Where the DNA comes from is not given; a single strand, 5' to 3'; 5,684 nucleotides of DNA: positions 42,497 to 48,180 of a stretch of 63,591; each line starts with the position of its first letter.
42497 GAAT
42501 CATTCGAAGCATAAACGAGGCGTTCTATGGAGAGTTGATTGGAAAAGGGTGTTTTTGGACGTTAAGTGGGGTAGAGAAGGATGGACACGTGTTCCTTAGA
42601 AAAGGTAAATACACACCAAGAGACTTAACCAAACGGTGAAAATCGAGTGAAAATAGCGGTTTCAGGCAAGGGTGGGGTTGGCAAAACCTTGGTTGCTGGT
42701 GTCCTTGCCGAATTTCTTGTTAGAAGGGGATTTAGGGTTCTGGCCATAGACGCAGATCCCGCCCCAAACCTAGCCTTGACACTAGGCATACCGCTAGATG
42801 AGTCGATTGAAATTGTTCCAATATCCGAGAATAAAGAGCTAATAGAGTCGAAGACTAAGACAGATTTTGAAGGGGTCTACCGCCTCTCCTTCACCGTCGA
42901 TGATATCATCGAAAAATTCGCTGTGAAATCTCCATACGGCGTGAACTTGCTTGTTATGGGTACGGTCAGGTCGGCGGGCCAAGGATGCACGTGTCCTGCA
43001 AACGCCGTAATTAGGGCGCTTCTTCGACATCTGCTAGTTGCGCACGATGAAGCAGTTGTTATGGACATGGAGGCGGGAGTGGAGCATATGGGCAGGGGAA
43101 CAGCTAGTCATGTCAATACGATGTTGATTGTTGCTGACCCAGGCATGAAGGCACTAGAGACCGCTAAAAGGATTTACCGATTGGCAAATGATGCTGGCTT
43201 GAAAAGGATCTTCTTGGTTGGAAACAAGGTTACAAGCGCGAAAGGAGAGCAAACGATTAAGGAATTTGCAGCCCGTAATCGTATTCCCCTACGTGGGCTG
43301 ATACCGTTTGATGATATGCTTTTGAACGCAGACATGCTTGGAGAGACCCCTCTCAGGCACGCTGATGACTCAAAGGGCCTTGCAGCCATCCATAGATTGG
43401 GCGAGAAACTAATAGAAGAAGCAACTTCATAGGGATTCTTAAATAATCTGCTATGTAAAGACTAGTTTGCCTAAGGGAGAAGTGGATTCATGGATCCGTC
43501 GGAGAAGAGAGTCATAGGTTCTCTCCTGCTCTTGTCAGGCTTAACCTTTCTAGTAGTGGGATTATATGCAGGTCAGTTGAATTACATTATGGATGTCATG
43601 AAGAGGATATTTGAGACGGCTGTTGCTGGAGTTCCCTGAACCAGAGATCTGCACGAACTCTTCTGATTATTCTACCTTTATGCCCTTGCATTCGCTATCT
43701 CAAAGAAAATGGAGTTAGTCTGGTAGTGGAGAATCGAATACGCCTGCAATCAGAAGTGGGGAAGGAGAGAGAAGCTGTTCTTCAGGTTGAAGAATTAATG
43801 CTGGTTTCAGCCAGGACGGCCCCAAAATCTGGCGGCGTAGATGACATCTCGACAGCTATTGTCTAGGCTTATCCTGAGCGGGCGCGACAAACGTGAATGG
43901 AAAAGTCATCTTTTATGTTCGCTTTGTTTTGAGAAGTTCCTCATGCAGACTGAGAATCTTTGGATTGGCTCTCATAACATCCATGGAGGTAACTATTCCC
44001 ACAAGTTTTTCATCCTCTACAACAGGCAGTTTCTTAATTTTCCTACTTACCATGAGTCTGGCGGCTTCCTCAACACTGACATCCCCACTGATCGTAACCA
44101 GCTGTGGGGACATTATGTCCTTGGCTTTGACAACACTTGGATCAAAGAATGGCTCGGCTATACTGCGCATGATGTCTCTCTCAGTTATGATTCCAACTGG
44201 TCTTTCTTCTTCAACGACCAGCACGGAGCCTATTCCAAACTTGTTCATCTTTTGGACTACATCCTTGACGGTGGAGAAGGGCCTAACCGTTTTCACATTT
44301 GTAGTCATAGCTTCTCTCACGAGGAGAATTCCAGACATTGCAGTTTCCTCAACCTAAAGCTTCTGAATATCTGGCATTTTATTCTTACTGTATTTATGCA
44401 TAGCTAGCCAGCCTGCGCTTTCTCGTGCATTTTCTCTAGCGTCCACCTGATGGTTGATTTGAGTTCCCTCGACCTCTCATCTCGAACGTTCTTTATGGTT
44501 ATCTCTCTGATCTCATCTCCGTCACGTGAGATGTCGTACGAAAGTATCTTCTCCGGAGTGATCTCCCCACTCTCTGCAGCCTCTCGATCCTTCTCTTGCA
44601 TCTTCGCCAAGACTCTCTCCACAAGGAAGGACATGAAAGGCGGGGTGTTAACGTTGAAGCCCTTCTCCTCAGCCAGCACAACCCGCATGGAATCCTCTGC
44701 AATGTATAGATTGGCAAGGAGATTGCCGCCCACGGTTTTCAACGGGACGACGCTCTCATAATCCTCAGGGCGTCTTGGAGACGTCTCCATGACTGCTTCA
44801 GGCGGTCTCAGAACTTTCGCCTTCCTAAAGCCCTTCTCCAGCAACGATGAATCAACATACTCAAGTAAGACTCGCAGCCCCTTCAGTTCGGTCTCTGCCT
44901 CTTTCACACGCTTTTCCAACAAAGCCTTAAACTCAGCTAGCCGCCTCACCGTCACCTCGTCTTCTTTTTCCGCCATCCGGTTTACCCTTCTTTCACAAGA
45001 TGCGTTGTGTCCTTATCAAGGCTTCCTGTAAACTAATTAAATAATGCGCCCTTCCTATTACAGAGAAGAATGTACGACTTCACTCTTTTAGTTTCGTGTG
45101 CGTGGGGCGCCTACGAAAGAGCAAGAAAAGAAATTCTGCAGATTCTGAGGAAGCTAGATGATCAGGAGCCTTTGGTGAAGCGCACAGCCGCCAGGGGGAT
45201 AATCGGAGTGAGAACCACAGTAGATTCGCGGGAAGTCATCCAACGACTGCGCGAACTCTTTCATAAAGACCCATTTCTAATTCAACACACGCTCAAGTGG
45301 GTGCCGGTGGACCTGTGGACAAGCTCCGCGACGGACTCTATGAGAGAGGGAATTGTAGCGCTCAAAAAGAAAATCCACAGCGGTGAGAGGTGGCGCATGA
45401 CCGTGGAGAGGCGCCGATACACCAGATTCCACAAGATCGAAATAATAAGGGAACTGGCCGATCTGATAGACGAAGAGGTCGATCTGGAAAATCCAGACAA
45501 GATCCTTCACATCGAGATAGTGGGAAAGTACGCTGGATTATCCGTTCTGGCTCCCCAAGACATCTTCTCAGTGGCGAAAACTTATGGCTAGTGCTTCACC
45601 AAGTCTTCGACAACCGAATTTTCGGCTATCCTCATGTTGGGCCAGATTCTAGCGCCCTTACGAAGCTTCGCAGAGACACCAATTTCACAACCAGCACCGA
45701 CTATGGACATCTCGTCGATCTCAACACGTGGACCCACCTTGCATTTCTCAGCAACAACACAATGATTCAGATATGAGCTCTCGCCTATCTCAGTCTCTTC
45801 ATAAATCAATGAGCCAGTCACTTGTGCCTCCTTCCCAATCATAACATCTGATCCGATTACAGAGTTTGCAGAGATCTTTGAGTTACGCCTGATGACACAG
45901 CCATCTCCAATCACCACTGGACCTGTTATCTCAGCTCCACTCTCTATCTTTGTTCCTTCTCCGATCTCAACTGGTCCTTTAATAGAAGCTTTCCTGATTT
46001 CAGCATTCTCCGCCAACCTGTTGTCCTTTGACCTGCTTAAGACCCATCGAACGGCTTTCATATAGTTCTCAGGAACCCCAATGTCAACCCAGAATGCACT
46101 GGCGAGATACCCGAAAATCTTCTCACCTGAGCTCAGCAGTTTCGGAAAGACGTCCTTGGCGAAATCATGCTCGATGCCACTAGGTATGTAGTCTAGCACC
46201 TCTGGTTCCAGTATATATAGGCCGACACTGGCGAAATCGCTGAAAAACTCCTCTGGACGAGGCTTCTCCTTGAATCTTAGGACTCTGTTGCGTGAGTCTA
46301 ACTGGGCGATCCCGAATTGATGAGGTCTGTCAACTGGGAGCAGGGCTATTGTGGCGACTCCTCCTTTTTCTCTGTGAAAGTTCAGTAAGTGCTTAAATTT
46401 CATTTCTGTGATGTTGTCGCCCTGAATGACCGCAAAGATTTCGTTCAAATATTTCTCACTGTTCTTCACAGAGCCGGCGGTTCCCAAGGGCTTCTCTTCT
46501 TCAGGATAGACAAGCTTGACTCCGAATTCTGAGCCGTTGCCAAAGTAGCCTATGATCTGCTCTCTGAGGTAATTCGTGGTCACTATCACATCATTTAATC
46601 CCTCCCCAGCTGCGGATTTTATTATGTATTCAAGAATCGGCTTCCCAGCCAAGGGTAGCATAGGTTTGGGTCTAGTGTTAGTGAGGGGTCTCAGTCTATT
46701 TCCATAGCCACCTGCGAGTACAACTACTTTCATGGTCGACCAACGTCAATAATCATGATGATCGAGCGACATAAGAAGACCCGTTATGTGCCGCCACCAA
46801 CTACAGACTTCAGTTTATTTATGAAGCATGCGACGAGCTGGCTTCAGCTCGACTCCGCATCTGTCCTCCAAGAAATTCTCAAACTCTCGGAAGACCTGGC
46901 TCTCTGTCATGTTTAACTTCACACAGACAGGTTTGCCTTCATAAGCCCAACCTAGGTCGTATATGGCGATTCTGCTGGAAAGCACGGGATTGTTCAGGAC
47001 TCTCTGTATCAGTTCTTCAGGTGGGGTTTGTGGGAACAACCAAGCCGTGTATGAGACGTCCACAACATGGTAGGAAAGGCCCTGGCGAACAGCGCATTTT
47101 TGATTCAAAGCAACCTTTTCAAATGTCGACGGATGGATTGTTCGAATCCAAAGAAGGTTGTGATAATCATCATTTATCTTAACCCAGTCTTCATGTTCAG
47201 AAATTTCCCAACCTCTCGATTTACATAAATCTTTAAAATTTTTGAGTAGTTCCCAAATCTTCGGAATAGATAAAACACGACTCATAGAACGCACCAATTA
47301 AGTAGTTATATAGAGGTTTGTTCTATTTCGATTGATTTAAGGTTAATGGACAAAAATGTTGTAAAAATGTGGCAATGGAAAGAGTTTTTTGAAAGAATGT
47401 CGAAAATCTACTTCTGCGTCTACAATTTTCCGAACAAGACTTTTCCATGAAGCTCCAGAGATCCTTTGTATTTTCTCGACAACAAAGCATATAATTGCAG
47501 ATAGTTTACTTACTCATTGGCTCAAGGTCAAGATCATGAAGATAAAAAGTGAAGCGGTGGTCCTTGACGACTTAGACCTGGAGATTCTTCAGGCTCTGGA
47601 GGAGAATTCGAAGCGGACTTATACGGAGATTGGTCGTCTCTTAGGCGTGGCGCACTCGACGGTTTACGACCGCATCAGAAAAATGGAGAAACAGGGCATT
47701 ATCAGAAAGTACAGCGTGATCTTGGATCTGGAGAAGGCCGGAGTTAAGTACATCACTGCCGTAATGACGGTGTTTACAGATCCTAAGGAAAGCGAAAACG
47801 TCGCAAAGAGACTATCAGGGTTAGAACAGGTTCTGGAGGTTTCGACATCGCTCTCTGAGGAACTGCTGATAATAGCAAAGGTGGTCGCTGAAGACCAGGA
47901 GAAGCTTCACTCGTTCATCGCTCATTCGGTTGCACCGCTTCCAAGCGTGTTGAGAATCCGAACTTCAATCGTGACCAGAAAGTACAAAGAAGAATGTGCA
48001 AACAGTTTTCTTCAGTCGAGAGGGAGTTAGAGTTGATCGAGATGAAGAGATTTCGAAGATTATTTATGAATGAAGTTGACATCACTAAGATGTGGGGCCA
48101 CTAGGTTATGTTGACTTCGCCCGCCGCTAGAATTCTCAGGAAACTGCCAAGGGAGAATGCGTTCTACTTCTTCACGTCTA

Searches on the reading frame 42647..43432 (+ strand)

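Call 22: search_protein_families(library=pfam, proteins=[window:42647-43432:+], max_evalue=0.00001)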
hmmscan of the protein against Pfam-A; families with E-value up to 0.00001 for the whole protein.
window:42647-43432:+ (261 aa): 5 families
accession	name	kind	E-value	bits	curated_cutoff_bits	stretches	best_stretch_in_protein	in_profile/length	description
PF01656.29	CbiA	-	2.8e-18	66.5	25.4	1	3-233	2-123/125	CobQ/CobB/MinD/ParA nucleotide binding domain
PF00142.24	Fer4_NifH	-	4.1e-11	43.3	25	1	1-258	1-247/271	4Fe-4S iron sulfur cluster binding proteins, NifH/frxC family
PF13614.12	AAA_31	-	7.5e-10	39.5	27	1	7-54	9-59/177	AAA domain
PF10609.15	ParA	-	4.7e-09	36.5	27.1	1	5-37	9-41/246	NUBPL iron-transfer P-loop NTPase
PF02374.21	ArsA_ATPase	-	5.1e-09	36.2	24.3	1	3-71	4-70/305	Anion-transporting ATPase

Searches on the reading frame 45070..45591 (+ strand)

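Call 22: search_protein_families(library=pfam, proteins=[window:45070-45591:+], max_evalue=0.00001)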
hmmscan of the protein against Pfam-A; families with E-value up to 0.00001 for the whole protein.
window:45070-45591:+ (173 aa): 1 family
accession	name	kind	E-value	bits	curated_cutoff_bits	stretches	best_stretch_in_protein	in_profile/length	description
PF02926.22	THUMP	-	1.5e-07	32.1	20.6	1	89-159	5-83/84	THUMP domain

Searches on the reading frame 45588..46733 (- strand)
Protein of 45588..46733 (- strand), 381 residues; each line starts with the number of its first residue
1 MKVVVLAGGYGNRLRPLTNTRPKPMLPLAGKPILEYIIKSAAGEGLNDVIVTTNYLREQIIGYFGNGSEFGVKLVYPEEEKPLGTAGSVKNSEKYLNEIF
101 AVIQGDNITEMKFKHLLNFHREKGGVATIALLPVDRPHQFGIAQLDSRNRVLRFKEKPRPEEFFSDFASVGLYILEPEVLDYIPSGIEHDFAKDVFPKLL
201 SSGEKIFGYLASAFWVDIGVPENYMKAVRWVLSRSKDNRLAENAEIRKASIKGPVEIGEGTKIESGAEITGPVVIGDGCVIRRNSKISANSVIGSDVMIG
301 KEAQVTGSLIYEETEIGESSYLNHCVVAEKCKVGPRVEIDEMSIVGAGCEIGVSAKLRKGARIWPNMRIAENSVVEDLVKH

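Call 22: search_protein_families(library=pfam, proteins=[window:45588-46733:-], max_evalue=0.00001)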
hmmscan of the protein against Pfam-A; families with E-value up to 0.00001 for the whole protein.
window:45588-46733:- (381 aa): 6 families
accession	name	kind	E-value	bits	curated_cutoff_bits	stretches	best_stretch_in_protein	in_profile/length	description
PF00483.29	NTP_transferase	-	2.2e-53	181.8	21.2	1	2-229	1-240/245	Nucleotidyl transferase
PF25084.1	LbH_EIF2B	-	2.3e-21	76.2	54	1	261-356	10-104/105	EIF2B subunit epsilon LbH domain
PF00132.30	Hexapep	-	1.5e-16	59.8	27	1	255-288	2-35/36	Bacterial transferase hexapeptide (six repeats)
PF12804.13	NTP_transf_3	-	1.6e-09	38.6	27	1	3-127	1-118/160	MobA-like NTP transferase domain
PF24894.1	Hexapep_GlmU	-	4.3e-09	36.9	23.3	1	274-339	20-83/104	GlmU-like, C-terminal hexapeptide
PF25087.1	GMPPB_C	-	4.3e-06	26.8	39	0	269-372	1-103/110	GMPPB C-terminal domain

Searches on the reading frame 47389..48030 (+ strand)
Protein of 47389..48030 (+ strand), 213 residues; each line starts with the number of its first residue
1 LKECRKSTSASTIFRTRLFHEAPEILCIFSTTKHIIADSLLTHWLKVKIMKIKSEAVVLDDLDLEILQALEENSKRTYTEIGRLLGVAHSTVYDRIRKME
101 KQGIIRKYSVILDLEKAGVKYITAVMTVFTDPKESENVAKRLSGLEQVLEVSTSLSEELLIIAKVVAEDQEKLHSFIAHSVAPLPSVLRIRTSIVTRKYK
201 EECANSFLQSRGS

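Call 23: search_protein_families(library=pfam, proteins=[window:47389-48030:+], max_evalue=0.00001)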
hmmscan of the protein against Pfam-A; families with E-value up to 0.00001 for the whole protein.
window:47389-48030:+ (213 aa): 6 families
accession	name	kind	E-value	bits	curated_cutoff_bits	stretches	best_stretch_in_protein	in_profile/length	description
PF13404.12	HTH_AsnC-type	-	6.9e-14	51.8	27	1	59-100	1-42/42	AsnC-type helix-turn-helix domain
PF13412.12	HTH_24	-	1.6e-12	47.2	21.9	1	59-106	1-48/48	Winged helix-turn-helix DNA-binding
PF22482.2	AsnC_trans_reg_3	-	1.8e-09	38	24.4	1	133-202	22-89/95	PF0864 C-terminal dimeric alpha+beta barrel domain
PF01037.27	AsnC_trans_reg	-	1.4e-08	34.9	25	1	127-197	2-72/73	Lrp/AsnC ligand binding domain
PF12840.13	HTH_20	-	3e-08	34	27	1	62-106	5-49/51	Helix-turn-helix domain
PF01022.26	HTH_5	-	1.5e-06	28.4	22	1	64-107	5-47/47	Bacterial regulatory protein, arsR family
